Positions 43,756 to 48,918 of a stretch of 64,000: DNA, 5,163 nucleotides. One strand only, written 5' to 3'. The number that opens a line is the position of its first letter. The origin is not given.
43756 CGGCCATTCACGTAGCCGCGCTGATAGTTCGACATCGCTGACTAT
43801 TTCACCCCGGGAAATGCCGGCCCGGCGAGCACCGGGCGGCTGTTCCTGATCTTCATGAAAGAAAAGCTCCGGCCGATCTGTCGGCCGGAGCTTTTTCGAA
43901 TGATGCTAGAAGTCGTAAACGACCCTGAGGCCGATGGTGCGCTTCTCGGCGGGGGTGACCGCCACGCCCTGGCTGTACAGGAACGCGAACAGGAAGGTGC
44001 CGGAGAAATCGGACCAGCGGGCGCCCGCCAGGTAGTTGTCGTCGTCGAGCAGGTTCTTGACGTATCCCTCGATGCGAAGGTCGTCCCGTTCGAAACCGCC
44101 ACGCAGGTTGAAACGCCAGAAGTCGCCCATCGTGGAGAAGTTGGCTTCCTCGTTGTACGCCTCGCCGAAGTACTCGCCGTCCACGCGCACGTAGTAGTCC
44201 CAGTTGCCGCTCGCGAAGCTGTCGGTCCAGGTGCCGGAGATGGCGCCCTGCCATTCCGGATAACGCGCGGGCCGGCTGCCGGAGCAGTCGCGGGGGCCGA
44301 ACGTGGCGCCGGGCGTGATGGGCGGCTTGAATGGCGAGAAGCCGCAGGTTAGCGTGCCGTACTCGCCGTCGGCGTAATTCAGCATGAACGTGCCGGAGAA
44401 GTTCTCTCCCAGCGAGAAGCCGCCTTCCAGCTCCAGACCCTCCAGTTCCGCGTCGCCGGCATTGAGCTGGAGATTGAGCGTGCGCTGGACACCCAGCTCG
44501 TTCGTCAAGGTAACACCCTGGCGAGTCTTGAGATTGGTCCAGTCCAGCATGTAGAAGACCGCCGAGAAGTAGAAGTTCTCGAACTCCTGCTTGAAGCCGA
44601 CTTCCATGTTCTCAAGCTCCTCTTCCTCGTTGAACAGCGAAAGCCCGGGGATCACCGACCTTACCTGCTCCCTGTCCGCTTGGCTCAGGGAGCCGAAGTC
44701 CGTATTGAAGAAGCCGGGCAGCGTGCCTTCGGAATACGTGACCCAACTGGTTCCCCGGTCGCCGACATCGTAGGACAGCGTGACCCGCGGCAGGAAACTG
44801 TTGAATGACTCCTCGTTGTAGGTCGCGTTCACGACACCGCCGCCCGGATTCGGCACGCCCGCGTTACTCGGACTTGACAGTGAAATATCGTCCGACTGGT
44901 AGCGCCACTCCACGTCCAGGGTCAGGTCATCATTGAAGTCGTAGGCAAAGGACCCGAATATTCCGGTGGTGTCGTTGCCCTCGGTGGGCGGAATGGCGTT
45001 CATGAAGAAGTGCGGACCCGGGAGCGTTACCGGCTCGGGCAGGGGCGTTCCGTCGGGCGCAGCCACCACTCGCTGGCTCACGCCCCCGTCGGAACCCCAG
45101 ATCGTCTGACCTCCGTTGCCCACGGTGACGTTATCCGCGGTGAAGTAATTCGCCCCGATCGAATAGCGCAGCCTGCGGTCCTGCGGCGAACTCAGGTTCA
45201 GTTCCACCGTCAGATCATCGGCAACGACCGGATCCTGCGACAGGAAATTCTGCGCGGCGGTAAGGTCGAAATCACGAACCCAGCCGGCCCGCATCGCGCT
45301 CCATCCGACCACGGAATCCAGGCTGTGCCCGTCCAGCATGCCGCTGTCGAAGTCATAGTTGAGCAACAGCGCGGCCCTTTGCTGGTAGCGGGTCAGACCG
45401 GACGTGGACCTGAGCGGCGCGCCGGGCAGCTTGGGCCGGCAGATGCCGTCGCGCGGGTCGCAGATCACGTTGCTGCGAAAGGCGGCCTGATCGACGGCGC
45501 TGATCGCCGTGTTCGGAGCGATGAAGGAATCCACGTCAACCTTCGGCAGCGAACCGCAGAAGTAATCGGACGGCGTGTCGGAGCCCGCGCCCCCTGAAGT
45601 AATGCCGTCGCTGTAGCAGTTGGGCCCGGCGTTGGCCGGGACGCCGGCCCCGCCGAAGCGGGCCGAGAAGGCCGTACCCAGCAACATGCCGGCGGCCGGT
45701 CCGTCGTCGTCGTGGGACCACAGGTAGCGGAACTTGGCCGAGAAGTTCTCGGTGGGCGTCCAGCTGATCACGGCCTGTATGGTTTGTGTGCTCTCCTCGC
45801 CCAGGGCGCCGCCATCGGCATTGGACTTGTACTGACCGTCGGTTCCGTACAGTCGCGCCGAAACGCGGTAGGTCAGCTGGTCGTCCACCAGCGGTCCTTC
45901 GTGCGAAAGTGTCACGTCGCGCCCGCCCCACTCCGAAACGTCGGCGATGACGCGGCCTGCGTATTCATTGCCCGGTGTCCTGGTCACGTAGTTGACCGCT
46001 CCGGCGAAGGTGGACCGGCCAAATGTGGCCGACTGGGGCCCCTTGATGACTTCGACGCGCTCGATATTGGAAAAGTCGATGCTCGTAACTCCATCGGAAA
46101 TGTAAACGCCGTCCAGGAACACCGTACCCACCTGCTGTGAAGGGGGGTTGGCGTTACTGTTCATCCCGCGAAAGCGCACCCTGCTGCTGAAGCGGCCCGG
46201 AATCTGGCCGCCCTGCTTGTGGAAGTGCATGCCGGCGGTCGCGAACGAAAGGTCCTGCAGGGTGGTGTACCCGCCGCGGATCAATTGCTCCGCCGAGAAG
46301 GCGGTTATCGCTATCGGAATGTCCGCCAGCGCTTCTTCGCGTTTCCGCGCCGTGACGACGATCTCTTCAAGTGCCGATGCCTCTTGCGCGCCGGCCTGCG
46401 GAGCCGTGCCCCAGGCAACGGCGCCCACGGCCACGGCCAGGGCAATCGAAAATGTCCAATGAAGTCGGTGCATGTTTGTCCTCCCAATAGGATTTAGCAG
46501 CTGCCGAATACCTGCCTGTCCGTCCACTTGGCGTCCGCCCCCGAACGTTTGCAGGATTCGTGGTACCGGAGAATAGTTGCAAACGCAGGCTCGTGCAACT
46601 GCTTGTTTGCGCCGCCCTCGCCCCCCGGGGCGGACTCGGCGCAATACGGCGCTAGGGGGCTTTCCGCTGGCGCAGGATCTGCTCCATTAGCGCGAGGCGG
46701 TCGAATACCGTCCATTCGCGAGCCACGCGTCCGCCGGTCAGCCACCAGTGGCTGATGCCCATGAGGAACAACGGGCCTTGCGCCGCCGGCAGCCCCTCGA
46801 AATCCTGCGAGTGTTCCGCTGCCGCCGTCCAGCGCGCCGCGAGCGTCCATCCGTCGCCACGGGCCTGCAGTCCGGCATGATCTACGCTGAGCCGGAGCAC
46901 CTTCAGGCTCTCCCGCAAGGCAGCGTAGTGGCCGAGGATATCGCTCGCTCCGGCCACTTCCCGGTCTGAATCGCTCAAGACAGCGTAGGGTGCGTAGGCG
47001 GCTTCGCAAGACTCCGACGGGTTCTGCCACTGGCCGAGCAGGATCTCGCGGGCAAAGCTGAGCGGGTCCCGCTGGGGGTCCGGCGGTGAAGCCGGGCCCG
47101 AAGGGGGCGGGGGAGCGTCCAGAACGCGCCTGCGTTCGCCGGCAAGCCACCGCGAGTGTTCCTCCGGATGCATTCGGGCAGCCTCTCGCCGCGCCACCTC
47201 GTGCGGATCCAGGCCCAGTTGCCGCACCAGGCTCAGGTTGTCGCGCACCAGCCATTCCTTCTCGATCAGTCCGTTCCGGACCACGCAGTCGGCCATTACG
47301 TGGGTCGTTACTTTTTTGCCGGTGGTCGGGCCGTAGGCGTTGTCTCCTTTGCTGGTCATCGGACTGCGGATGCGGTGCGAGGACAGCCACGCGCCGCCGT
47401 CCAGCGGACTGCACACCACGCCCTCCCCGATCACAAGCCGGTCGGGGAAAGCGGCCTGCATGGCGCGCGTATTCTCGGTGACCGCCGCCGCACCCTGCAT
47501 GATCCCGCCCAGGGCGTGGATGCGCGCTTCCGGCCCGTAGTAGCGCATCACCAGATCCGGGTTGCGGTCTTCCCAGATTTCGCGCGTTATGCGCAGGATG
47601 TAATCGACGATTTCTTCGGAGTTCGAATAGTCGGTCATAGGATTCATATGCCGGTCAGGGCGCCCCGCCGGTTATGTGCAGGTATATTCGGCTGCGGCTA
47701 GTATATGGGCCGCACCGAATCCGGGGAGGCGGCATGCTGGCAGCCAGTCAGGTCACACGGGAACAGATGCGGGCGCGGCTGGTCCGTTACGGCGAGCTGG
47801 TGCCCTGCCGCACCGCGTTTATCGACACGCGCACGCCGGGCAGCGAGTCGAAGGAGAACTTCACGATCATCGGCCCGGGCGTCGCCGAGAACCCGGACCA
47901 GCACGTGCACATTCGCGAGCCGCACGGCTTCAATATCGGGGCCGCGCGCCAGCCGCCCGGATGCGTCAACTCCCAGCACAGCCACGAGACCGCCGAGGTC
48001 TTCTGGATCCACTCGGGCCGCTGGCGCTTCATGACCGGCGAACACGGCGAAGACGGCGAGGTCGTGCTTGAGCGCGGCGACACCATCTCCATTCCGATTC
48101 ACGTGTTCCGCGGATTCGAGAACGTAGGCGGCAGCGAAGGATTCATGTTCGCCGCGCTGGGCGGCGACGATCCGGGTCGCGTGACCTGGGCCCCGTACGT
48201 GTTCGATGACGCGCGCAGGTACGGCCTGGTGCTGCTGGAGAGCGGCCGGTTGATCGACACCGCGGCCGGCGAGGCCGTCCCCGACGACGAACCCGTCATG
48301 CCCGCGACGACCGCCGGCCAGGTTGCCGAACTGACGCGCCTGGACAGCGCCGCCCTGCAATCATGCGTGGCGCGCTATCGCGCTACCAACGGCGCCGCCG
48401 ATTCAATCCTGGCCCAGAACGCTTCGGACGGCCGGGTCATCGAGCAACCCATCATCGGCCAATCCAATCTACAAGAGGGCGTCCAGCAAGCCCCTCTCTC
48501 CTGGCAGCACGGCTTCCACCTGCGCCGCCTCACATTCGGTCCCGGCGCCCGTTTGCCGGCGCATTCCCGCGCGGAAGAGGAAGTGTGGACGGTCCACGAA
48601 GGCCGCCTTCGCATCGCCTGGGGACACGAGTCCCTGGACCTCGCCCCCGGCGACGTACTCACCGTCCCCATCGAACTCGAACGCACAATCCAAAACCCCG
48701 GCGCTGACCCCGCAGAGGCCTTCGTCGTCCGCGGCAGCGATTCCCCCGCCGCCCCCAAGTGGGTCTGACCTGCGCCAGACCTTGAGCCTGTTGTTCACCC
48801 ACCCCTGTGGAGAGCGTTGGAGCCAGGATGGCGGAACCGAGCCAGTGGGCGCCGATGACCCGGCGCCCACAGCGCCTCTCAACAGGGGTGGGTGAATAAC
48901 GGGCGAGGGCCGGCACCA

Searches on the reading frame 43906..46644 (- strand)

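Call 79: search_protein_families(library=pfam, proteins=[window:43906-46644:-], max_evalue=0.0001)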
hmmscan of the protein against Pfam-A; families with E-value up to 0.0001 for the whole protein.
window:43906-46644:- (912 aa): 1 family
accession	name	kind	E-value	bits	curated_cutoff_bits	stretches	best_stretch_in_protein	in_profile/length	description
PF07715.20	Plug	-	1.6e-16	61.2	23.9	1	106-216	2-107/107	TonB-dependent Receptor Plug Domain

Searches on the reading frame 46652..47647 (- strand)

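Call 79: search_protein_families(library=pfam, proteins=[window:46652-47647:-], max_evalue=0.0001)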
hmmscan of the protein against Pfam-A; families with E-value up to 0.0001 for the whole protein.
window:46652-47647:- (331 aa): 2 families
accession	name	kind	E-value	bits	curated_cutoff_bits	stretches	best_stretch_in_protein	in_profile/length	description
PF07366.18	SnoaL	-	8.1e-18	64.9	28.4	2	17-144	3-126/126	SnoaL-like polyketide cyclase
PF12680.13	SnoaL_2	-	6.7e-13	49.6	27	1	23-128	6-99/102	SnoaL-like domain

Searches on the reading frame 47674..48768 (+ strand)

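Call 79: search_protein_families(library=pfam, proteins=[window:47674-48768:+], max_evalue=0.0001)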
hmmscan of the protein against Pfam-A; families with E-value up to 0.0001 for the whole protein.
window:47674-48768:+ (364 aa): 2 families
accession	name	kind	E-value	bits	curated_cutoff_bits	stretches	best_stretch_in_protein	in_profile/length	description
PF07883.17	Cupin_2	-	2.8e-19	69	27.2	2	286-352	3-69/70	Cupin domain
PF00190.28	Cupin_1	-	4.2e-11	43.1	22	0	94-171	41-122/151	Cupin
